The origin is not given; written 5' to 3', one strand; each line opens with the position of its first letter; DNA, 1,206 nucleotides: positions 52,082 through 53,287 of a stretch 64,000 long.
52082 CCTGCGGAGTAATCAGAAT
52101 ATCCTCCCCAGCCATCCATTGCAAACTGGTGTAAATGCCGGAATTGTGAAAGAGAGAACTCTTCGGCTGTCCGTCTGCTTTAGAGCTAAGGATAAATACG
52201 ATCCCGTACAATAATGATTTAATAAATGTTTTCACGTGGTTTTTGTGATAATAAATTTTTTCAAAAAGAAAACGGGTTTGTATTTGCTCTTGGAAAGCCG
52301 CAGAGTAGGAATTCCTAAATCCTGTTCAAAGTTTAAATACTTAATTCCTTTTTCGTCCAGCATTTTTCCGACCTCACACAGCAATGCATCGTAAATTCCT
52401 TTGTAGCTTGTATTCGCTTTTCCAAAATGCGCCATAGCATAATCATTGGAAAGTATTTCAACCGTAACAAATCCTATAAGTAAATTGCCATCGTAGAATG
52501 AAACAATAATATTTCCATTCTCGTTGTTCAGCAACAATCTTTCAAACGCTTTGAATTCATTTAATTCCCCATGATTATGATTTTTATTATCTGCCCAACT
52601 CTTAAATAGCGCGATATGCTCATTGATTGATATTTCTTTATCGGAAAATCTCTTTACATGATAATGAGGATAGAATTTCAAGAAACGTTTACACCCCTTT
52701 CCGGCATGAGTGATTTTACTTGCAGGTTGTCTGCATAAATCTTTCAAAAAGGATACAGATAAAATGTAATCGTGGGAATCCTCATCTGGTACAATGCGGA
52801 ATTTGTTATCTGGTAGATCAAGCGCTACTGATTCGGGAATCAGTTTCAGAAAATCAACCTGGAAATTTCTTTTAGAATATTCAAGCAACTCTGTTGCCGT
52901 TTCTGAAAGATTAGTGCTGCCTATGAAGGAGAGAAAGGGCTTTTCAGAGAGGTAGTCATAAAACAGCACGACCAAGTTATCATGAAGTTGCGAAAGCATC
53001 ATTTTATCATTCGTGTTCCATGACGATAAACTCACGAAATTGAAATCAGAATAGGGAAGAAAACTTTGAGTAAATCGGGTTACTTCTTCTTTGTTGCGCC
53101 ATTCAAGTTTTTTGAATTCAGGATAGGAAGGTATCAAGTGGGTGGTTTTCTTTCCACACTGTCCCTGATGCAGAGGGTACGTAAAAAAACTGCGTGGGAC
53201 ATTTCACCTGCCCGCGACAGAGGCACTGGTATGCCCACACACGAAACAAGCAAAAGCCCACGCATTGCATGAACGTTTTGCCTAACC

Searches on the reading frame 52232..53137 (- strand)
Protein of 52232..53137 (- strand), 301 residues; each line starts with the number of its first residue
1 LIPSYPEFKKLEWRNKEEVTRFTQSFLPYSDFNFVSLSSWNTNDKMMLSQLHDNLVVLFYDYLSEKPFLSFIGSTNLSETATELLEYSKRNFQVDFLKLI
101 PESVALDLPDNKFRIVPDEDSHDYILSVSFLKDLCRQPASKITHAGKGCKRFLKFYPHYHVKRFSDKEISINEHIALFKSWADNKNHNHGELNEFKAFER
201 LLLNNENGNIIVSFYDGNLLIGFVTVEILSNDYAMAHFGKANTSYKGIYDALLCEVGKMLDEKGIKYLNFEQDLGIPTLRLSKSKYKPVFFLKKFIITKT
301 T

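Call 9: search_protein_families(library=pfam, proteins=[window:52232-53137:-], max_evalue=0.001)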
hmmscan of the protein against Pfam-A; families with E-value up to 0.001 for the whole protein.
window:52232-53137:- (301 aa): 1 family
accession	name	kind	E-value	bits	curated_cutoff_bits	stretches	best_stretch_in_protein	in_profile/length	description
PF09924.15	LPG_synthase_C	-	3.5e-14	53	27.5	1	32-297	11-297/298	Phosphatidylglycerol lysyltransferase, C-terminal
